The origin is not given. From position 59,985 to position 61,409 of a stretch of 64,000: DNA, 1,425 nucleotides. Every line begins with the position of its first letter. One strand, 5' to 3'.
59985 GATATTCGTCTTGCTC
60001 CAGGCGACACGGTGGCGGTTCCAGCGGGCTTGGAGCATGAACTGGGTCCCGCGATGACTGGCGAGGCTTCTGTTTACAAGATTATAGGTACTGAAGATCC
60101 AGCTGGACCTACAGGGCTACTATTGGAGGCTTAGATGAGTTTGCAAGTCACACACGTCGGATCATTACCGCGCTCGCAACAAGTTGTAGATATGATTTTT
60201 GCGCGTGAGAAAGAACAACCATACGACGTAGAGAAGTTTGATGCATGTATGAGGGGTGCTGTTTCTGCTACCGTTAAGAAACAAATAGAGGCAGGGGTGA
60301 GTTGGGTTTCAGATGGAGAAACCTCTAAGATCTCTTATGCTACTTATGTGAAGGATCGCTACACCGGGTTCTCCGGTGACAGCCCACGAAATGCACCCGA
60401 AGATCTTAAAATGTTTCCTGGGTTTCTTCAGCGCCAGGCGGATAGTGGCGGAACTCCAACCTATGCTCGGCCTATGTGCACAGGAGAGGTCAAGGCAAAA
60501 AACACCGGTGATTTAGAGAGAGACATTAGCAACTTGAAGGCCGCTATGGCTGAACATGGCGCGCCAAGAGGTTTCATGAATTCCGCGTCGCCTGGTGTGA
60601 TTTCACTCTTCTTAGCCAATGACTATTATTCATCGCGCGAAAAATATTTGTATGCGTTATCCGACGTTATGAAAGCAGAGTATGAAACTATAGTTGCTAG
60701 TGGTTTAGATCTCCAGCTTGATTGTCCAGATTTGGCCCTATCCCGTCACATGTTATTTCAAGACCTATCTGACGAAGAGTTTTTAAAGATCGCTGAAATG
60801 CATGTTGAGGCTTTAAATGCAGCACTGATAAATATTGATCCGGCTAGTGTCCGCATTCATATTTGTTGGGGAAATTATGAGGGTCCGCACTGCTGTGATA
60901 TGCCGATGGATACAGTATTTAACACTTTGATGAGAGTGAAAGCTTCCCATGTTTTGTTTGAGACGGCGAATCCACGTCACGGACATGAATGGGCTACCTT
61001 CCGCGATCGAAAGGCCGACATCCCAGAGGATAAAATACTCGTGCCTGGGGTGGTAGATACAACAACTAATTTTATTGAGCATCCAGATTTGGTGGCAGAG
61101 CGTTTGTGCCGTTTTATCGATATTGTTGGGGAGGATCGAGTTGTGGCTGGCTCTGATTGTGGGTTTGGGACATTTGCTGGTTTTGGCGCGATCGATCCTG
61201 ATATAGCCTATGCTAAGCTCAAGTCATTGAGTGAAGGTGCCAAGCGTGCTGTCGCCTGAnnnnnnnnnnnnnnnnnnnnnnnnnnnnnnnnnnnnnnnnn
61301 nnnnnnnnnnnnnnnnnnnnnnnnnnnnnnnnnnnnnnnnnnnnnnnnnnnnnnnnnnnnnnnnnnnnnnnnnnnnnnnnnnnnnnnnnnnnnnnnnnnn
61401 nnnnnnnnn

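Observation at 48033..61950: Undescribed catabolic island: CUT1 ABC importer, HisD-like dehydrogenase, three tandem SnoaL/NTF2-like proteins around a LacI regulator, SDR, bicupin, MetE-like alkyltransferase and RraA-like aldolase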

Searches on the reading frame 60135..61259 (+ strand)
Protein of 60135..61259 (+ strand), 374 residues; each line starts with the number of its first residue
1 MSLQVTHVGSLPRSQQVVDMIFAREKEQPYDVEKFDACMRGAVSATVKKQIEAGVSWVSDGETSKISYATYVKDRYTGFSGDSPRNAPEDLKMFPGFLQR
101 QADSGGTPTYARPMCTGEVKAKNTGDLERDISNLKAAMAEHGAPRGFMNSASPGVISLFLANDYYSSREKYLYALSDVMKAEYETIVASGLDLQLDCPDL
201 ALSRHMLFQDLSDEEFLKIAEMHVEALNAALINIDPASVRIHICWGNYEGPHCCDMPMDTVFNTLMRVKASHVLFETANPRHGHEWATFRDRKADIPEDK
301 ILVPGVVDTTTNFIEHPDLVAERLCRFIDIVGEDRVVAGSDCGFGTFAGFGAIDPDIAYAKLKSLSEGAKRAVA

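Call 4: search_protein_families(library=pfam, proteins=[window:60135-61259:+], max_evalue=0.01)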
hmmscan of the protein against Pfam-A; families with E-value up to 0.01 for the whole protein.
window:60135-61259:+ (374 aa): 1 family
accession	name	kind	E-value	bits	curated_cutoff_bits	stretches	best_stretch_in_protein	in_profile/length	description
PF01717.24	Meth_synt_2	-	1.1e-09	38.4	21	1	167-346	144-305/324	Cobalamin-independent synthase, Catalytic domain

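Call 5: search_protein_families(library=ncbifam, proteins=[window:60135-61259:+], max_evalue=0.01)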
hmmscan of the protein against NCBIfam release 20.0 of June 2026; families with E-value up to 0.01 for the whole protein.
window:60135-61259:+ (374 aa): 5 families
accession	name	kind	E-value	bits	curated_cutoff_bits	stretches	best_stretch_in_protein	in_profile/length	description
NF003317.0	PRK04326.1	equivalog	5.1e-24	85.1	406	2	161-371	145-321/340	methionine synthase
NF006589.0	PRK09121.1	equivalog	2.5e-14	53.1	392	1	159-370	140-334/342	methionine synthase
NF002119.0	PRK00957.1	equivalog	2.5e-12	46.6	258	1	163-371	128-303/306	methionine synthase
NF004875.0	PRK06233.1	equivalog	2.4e-10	39.8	576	1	163-371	158-370/373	vitamin B12 independent methionine synthase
NF005085.0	PRK06520.1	subfamily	3.3e-07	29.7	313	1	218-369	215-364/368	5-methyltetrahydropteroyltriglutamate--homocysteine S-methyltransferase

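Call 16: search_solved_structures(query=window:60135-61259:+, max_evalue=1)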
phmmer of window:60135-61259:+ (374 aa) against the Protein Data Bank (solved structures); distinct sequences matched with E-value up to 1: 1.
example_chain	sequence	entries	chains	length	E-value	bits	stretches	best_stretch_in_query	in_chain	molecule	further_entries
3rpd_A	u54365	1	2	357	0.00014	24.1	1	153-369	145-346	Methionine synthase (B12-independent)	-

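Call 51: find_homologous_proteins(query=window:60135-61259:+, max_evalue=0.00001)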
Query window:60135-61259:+ (374 aa): 8000 proteins with E <= 0.00001 among 8000 candidates; the best 120 are listed.
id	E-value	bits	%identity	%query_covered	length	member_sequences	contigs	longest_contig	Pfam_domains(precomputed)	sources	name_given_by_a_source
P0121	2.2e-253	858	100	100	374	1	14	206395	PF01717.25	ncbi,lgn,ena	ncbi:MAG: cobalamin-independent methionine synthase II family protein [Alphaproteobacteria bacterium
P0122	5.9e-253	856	100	100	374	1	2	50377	PF01717.25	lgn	-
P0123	1.1e-252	855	99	100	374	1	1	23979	PF01717.25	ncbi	-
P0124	7.6e-252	853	99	100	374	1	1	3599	PF01717.25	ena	-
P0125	1.4e-251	852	99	100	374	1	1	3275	PF01717.25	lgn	-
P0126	2.0e-251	851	99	100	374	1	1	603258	PF01717.25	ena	-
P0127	5.2e-251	850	99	100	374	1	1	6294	PF01717.25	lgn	-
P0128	7.1e-251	849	98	100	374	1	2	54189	PF01717.25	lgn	-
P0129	8.8e-241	816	100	95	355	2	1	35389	PF01717.25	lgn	-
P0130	5.0e-209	712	81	100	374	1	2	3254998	PF01717.25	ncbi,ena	-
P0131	1.6e-208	710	80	100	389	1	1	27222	PF01717.25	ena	-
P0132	2.3e-206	703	80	99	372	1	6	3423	PF01717.25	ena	-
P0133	1.6e-205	700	80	99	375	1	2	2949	PF01717.25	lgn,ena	-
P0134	1.2e-204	697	81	100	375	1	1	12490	PF01717.25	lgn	-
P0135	6.2e-204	695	80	99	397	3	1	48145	PF01717.25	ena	-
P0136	4.4e-202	689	79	98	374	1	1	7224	PF01717.25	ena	-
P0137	6.1e-202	688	79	98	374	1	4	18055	PF01717.25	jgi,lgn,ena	jgi:5-methyltetrahydropteroyltriglutamate--homocysteine methyltransferase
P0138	1.1e-201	687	79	98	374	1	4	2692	PF01717.25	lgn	-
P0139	1.7e-201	687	79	98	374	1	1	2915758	PF01717.25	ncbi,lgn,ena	-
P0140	2.1e-201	687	78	98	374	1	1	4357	PF01717.25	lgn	-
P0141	3.1e-201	686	78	98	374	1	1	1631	PF01717.25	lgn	-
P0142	3.9e-201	686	79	98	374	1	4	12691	PF01717.25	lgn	-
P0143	4.1e-201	686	79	98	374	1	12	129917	PF01717.25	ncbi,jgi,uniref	ncbi:cobalamin-independent methionine synthase II family protein [Phaeobacter sp. JH18-32]|jgi:5-met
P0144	4.2e-201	686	79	98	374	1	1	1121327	PF01717.25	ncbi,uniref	ncbi:cobalamin-independent methionine synthase II family protein [Aliiroseovarius marinus]|uniref:co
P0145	7.6e-201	685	78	98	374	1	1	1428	PF01717.25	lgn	-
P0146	8.0e-201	685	78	98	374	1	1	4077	PF01717.25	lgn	-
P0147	6.4e-200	682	78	98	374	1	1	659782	PF01717.25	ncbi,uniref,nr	ncbi:cobalamin-independent methionine synthase II family protein [uncultured Aliiroseovarius sp.]|un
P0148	1.1e-199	681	78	98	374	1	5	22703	PF01717.25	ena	-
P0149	1.5e-199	680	78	98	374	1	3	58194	PF01717.25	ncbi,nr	ncbi:MAG: cobalamin-independent methionine synthase II family protein [Shimia sp.]|nr:cobalamin-inde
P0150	4.2e-199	679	78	98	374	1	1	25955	PF01717.25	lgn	-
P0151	7.0e-199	678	78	99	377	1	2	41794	PF01717.25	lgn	-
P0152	2.0e-198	677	77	98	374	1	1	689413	PF01717.25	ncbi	-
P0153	2.2e-198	677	78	98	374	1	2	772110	PF01717.25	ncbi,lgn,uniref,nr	ncbi:methionine synthase [Pelagimonas phthalicica]|uniref:Methionine synthase n=1 Tax=Pelagimonas ph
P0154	3.5e-198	676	77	99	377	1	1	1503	PF01717.25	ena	-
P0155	3.7e-198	676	78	98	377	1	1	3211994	PF01717.25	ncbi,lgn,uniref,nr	ncbi:cobalamin-independent methionine synthase II family protein [Cognatishimia activa]|uniref:cobal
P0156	4.6e-198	676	77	98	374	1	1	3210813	PF01717.25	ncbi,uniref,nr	ncbi:cobalamin-independent methionine synthase II family protein [Aliiroseovarius sp. M344]|uniref:c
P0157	5.3e-198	675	78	98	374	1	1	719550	PF01717.25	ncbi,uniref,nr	ncbi:cobalamin-independent methionine synthase II family protein [uncultured Aliiroseovarius sp.]|un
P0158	7.6e-198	675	77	100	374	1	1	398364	PF01717.25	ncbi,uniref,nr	ncbi:cobalamin-independent methionine synthase II family protein [Ruegeria atlantica]|uniref:cobalam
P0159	7.6e-198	675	77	99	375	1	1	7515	PF01717.25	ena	-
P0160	9.7e-198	675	78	98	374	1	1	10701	PF01717.25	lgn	-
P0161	1.0e-197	674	77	99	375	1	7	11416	PF01717.25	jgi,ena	jgi:5-methyltetrahydropteroyltriglutamate--homocysteine methyltransferase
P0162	1.0e-197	674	77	99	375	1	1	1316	PF01717.25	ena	-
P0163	1.1e-197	674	77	99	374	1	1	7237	PF01717.25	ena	-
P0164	1.2e-197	674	78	98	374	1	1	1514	PF01717.25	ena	-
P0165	1.3e-197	674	78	99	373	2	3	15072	PF01717.25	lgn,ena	-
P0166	1.4e-197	674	77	99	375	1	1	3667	PF01717.25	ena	-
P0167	1.4e-197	674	77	99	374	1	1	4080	PF01717.25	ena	-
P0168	1.5e-197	674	78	98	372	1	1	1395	PF01717.25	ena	-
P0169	1.5e-197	674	77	99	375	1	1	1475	PF01717.25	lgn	-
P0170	1.6e-197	674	78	98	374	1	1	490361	PF01717.25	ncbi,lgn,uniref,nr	ncbi:cobalamin-independent methionine synthase II family protein [Tropicibacter sp. R15_0]|uniref:co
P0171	1.6e-197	674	77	99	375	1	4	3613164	PF01717.25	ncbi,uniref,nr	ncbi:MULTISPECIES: cobalamin-independent methionine synthase II family protein [Phaeobacter]|uniref:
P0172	1.7e-197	674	77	98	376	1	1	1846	PF01717.25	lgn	-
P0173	1.8e-197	674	77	100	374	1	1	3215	PF01717.25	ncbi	-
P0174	2.0e-197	673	77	99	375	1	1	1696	PF01717.25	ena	-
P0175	2.0e-197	673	77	99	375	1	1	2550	PF01717.25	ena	-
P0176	2.1e-197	673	77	99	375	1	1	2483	PF01717.25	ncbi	ncbi:MAG: cobalamin-independent methionine synthase II family protein [Paracoccaceae bacterium]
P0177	2.3e-197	673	77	98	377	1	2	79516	PF01717.25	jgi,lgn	jgi:5-methyltetrahydropteroyltriglutamate--homocysteine methyltransferase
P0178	2.6e-197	673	77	98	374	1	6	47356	PF01717.25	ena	-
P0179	2.7e-197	673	77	99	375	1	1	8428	PF01717.25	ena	-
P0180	2.7e-197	673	77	99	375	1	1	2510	PF01717.25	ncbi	ncbi:MAG: cobalamin-independent methionine synthase II family protein [Paracoccaceae bacterium]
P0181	2.8e-197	673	77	99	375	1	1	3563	PF01717.25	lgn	-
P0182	2.8e-197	673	76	99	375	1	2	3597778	PF01717.25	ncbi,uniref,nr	ncbi:cobalamin-independent methionine synthase II family protein [Phaeobacter sp. BS52]|uniref:cobal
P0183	2.8e-197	673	77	99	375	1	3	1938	PF01717.25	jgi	-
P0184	2.8e-197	673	77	99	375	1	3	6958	PF01717.25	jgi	-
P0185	3.0e-197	673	77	99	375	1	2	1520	PF01717.25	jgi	-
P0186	3.0e-197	673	77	99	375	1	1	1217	PF01717.25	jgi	-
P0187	3.0e-197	673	77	99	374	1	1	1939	PF01717.25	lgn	-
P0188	3.0e-197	673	77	99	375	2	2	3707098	PF01717.25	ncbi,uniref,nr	ncbi:cobalamin-independent methionine synthase II family protein [Phaeobacter gallaeciensis]|uniref:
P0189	3.4e-197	673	77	98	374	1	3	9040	PF01717.25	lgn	-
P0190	3.4e-197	673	78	98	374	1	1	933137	PF01717.25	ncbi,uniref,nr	ncbi:methionine synthase [Aliiroseovarius zhejiangensis]|uniref:Methionine synthase n=1 Tax=Aliirose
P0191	3.5e-197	673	77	99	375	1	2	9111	PF01717.25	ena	-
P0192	3.5e-197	673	77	99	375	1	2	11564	PF01717.25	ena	-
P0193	3.6e-197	673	77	99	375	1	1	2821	PF01717.25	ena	-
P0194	3.8e-197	673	77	99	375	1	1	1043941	PF01717.25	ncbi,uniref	ncbi:cobalamin-independent methionine synthase II family protein [Nioella sp.]|uniref:cobalamin-inde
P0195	3.8e-197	673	77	99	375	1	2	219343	PF01717.25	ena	-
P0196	3.8e-197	673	76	99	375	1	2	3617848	PF01717.25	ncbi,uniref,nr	ncbi:2-hydroxypropyl-CoM lyase-like protein [Phaeobacter piscinae]|uniref:2-hydroxypropyl-CoM lyase-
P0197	4.1e-197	672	77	99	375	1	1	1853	PF01717.25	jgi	-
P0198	4.8e-197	672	77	99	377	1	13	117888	PF01717.25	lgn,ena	-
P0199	4.8e-197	672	77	99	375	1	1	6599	PF01717.25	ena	-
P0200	4.8e-197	672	77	99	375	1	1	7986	PF01717.25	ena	-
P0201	4.9e-197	672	77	99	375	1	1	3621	PF01717.25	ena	-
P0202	4.9e-197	672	77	99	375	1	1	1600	PF01717.25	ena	-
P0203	4.9e-197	672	77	99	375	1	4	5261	PF01717.25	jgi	jgi:5-methyltetrahydropteroyltriglutamate--homocysteine methyltransferase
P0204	5.0e-197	672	77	98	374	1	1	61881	PF01717.25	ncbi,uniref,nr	ncbi:cobalamin-independent methionine synthase II family protein [Aliiroseovarius subalbicans]|unire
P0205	5.0e-197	672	77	99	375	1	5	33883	PF01717.25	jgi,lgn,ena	jgi:5-methyltetrahydropteroyltriglutamate--homocysteine methyltransferase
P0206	5.0e-197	672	77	99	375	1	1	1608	PF01717.25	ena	-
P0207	5.1e-197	672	76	100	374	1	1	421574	PF01717.25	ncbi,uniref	ncbi:cobalamin-independent methionine synthase II family protein [Ruegeria denitrificans]|uniref:cob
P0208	5.1e-197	672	77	99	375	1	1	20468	PF01717.25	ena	-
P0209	5.1e-197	672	77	99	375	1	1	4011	PF01717.25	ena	-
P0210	5.2e-197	672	76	99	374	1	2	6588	PF01717.25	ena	-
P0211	5.2e-197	672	77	99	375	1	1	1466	PF01717.25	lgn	-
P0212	5.3e-197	672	77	99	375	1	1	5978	PF01717.25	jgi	-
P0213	5.3e-197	672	77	99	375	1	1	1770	PF01717.25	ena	-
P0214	5.3e-197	672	78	98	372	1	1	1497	PF01717.25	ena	-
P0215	5.6e-197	672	77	98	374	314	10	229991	PF01717.25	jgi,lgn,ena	-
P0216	5.7e-197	672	77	98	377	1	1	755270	PF01717.25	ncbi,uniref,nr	ncbi:epoxyalkane--coenzyme M transferase [Maritimibacter sp. DP07]|uniref:Epoxyalkane--coenzyme M tr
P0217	5.8e-197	672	77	99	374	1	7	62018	PF01717.25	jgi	jgi:5-methyltetrahydropteroyltriglutamate--homocysteine methyltransferase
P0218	5.8e-197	672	76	99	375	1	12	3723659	PF01717.25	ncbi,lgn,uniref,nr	ncbi:cobalamin-independent methionine synthase II family protein [Phaeobacter piscinae]|uniref:cobal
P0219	5.8e-197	672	76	99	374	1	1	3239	PF01717.25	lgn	-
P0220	6.0e-197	672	78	99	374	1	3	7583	PF01717.25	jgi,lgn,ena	jgi:5-methyltetrahydropteroyltriglutamate--homocysteine methyltransferase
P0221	6.2e-197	672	77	99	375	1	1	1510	PF01717.25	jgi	jgi:5-methyltetrahydropteroyltriglutamate--homocysteine methyltransferase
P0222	6.3e-197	672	77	99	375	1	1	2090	PF01717.25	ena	-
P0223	6.8e-197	672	77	98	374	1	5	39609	PF01717.25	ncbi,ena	-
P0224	6.8e-197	672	78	99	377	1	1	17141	PF01717.25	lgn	-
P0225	7.0e-197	672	77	99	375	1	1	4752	PF01717.25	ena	-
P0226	7.0e-197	672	77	99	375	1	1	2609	PF01717.25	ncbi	-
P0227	7.1e-197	672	77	99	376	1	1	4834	PF01717.25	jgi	-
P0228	7.2e-197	672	77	99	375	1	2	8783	PF01717.25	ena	-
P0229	7.2e-197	672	76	100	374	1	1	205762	PF01717.25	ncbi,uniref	ncbi:cobalamin-independent methionine synthase II family protein [Ruegeria sp. ANG10]|uniref:cobalam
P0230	7.2e-197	672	77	99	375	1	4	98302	PF01717.25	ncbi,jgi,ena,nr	ncbi:MAG: cobalamin-independent methionine synthase II family protein [Rhodobacteraceae bacterium]|n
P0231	7.2e-197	672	77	99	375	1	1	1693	PF01717.25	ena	-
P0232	7.2e-197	672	77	99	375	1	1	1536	PF01717.25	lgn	-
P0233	7.3e-197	672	77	99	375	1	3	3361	PF01717.25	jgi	jgi:5-methyltetrahydropteroyltriglutamate--homocysteine methyltransferase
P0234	7.3e-197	672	77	99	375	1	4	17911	PF01717.25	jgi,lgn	jgi:5-methyltetrahydropteroyltriglutamate--homocysteine methyltransferase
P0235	7.3e-197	672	77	99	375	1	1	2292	PF01717.25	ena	-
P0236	7.4e-197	672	77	99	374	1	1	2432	PF01717.25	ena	-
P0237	7.5e-197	672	78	98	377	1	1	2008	PF01717.25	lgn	-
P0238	7.7e-197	672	77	99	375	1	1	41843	PF01717.25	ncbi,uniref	ncbi:cobalamin-independent methionine synthase II family protein [Nioella aestuarii]|uniref:cobalami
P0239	7.9e-197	672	77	98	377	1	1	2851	PF01717.25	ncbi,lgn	ncbi:MAG: cobalamin-independent methionine synthase II family protein [Maritimibacter harenae]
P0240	8.1e-197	671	77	99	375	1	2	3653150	PF01717.25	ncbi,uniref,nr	ncbi:epoxyalkane--coenzyme M transferase [Phaeobacter sp. LSS9]|uniref:cobalamin-independent methion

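Call 52: find_encoding_contigs(protein=P0171, flank=10000, max_places=1)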
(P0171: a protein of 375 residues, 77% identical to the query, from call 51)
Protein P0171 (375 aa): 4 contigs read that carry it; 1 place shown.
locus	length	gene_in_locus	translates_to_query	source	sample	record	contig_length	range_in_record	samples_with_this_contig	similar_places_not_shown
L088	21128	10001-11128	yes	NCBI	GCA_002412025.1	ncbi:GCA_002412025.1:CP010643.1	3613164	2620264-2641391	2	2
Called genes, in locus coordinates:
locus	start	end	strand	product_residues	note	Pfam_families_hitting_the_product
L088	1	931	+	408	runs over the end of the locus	PF01547:SBP_bac_1, PF13416:SBP_bac_8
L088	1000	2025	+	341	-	PF00528:BPD_transp_1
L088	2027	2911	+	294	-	PF00528:BPD_transp_1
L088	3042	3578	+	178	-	PF07366:SnoaL, PF12680:SnoaL_2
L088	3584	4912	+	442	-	PF00815:Histidinol_dh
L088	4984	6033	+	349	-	PF12680:SnoaL_2 (weak), PF07366:SnoaL, PF12680:SnoaL_2 (weak), PF07366:SnoaL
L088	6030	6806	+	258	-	PF00670:AdoHcyase_NAD (weak), PF23441:SDR, PF00106:adh_short, PF01370:Epimerase (weak), PF08659:KR, PF13561:adh_short_C2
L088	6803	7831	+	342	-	PF00356:LacI, PF00532:Peripla_BP_1, PF13407:Peripla_BP_4, PF13377:Peripla_BP_3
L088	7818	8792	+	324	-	PF07366:SnoaL, PF12680:SnoaL_2 (faint)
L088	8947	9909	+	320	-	PF07883:Cupin_2 (weak), PF02311:AraC_binding (weak)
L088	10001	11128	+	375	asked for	PF01717:Meth_synt_2 (weak)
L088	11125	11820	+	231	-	PF00975:Thioesterase (weak), PF12697:Abhydrolase_6, PF12146:Hydrolase_4, PF00561:Abhydrolase_1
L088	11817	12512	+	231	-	PF03737:RraA-like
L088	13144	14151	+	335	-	PF00044:Gp_dh_N, PF02800:Gp_dh_C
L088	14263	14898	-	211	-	PF12973:Cupin_7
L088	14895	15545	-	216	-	PF04542:Sigma70_r2, PF08281:Sigma70_r4_2, PF04545:Sigma70_r4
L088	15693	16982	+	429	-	PF01266:DAO, PF03486:HI0933_like (faint), PF07992:Pyr_redox_2 (faint), PF13454:NAD_binding_9 (faint), PF01593:Amino_oxidase, PF13450:NAD_binding_8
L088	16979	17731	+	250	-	PF07103:DUF1365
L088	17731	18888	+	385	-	PF02353:CMAS, PF13489:Methyltransf_23, PF08241:Methyltransf_11, PF08242:Methyltransf_12, PF13649:Methyltransf_25, PF13847:Methyltransf_31 (faint)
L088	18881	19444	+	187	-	PF16036:Chalcone_3 (weak)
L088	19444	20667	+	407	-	PF07690:MFS_1, PF13347:MFS_2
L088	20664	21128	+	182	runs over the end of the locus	PF12915:DUF3833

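Call 86: search_dna_similar(query=window:60135-61259:+, collection=plasmids, mode=protein, max_evalue=1e-10, max_rows=60)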
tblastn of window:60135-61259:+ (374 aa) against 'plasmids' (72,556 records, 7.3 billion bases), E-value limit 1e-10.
Records with a match: 42; places in all: 43; records where one place covers at least 80% of the query: 40.
Best place of each record, by identity: 60-80% 7; <60% 35.
By first word of the organism name: Ruegeria 4; Halobaculum 4; Novosphingobium 3; Natrinema 3; Halomicrobium 3; Croceicoccus 2; Rhodococcus 2; Haloterrigena 2; Octadecabacter 1; Marinovum 1; and 17 more.
By predicted mobility (MOB-suite, as given by PLSDB): non-mobilizable 40; mobilizable 1; conjugative 1.
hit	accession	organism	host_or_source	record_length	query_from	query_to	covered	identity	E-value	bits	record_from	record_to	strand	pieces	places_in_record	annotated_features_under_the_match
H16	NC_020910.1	Octadecabacter arcticus 238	150 km offshore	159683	1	372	99%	76.6%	0e+0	606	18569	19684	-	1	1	cobalamin-independent methionine synthase II family protein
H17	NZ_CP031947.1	Ruegeria sp. AD91A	-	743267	1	374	100%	75.7%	0e+0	615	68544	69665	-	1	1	cobalamin-independent methionine synthase II family protein | alpha/beta hydrolase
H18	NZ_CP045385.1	Ruegeria sp. THAF33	pure culture,Surface of a polyethylene ...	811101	1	374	100%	75.7%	0e+0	612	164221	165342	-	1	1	cobalamin-independent methionine synthase II family protein | alpha/beta fold hydrolase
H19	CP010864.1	Marinovum algicola DG 898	-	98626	1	372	99%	74.2%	0e+0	594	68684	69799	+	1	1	Methionine synthase II (cobalamin-independent)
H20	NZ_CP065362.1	Ruegeria sp. SCSIO 43209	Galaxea fascicularis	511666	3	369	98%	74.7%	0e+0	597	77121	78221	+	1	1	cobalamin-independent methionine synthase II family protein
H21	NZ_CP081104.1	Ruegeria conchae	-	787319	3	369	98%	74.4%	0e+0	596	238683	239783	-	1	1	cobalamin-independent methionine synthase II family protein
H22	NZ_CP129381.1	Rhizobium sp. SSA_523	single cell,Sea water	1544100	1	370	99%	66.8%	4e-170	533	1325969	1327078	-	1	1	none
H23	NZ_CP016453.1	Sphingobium sp. RAC03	Microbial isolate,Algal phycosphere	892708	1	372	99%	51.7%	2e-122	396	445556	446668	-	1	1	cobalamin-independent methionine synthase II family protein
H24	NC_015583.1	Novosphingobium sp. PP1Y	-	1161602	1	369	99%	48.4%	5e-120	389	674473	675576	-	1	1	none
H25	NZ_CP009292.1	Novosphingobium pentaromativorans US6-1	mud sediment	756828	1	369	99%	48.4%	9e-120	388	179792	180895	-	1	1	cobalamin-independent methionine synthase II family protein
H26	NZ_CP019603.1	Croceicoccus marinus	-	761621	3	374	99%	47.7%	5e-114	372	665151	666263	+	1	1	cobalamin-independent methionine synthase II family protein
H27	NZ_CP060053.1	Croceicoccus marinus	prokaryote,marine sediment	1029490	3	374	99%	47.7%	5e-114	372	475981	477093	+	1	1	none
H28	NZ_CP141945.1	Novosphingobium sp. RL4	Rheum palmatum L.,Single ...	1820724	1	374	100%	46.9%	9e-117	380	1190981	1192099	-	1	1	none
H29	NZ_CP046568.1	Dietzia sp. DQ12-45-1b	product water from oilfield,product ...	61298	6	372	98%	45.6%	2e-103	342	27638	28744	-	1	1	cobalamin-independent methionine synthase II family protein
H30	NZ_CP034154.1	Rhodococcus sp. NJ-530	Antarctic sea ice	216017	6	372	98%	43.4%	5e-100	331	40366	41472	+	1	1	cobalamin-independent methionine synthase II family protein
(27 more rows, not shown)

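Call 87: get_annotated_region(hit=H25, flank=12000)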
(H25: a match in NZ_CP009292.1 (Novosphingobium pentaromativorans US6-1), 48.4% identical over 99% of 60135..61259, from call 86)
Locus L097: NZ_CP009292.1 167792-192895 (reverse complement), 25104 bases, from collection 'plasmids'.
description: Novosphingobium pentaromativorans US6-1 plasmid pLA3, complete sequence
organism: Novosphingobium pentaromativorans US6-1 (NCBI taxid 1088721)
taxonomy: Bacteria; Pseudomonadota; Alphaproteobacteria; Sphingomonadales; Sphingomonadaceae; Novosphingobium; Novosphingobium pentaromativorans; Novosphingobium pentaromativorans US6-1
host: -; source: mud sediment; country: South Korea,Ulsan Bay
typing (MOB-suite, as given by PLSDB): non-mobilizable
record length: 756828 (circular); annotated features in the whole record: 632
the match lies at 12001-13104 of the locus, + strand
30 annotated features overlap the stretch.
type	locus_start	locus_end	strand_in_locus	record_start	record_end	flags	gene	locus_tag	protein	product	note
CDS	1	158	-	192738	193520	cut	-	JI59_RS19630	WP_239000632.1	SGNH/GDSL hydrolase family protein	-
CDS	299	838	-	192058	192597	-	-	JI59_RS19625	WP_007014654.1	fibronectin type III-like domain-contianing protein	-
CDS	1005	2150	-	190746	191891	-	-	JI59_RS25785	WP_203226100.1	TetR family transcriptional regulator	-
CDS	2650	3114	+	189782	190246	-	-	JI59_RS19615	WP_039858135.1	nuclear transport factor 2 family protein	-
CDS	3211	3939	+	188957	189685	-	-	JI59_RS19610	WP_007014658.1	MBL fold metallo-hydrolase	-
CDS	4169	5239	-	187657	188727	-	-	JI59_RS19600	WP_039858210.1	MBL fold metallo-hydrolase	-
CDS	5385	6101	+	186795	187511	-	-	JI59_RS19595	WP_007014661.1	DUF998 domain-containing protein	-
CDS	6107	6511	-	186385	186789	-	-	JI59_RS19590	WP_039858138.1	heme-binding protein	-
CDS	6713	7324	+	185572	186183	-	-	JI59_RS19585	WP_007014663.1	hypothetical protein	-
CDS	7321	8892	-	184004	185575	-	treF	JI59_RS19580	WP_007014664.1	alpha,alpha-trehalase TreF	GO:0005991 - trehalose metabolic process [Evidence IEA]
CDS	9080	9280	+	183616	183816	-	-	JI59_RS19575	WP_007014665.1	hypothetical protein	-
CDS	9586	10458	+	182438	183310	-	-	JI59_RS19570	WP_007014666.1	sulfite exporter TauE/SafE family protein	GO:0006810 - transport [Evidence IEA]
CDS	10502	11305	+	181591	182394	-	-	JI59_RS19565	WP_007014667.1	lipid II flippase Amj family protein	-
CDS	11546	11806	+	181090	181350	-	-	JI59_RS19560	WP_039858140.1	hypothetical protein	-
CDS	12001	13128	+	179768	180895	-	-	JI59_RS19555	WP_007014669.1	cobalamin-independent methionine synthase II family protein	-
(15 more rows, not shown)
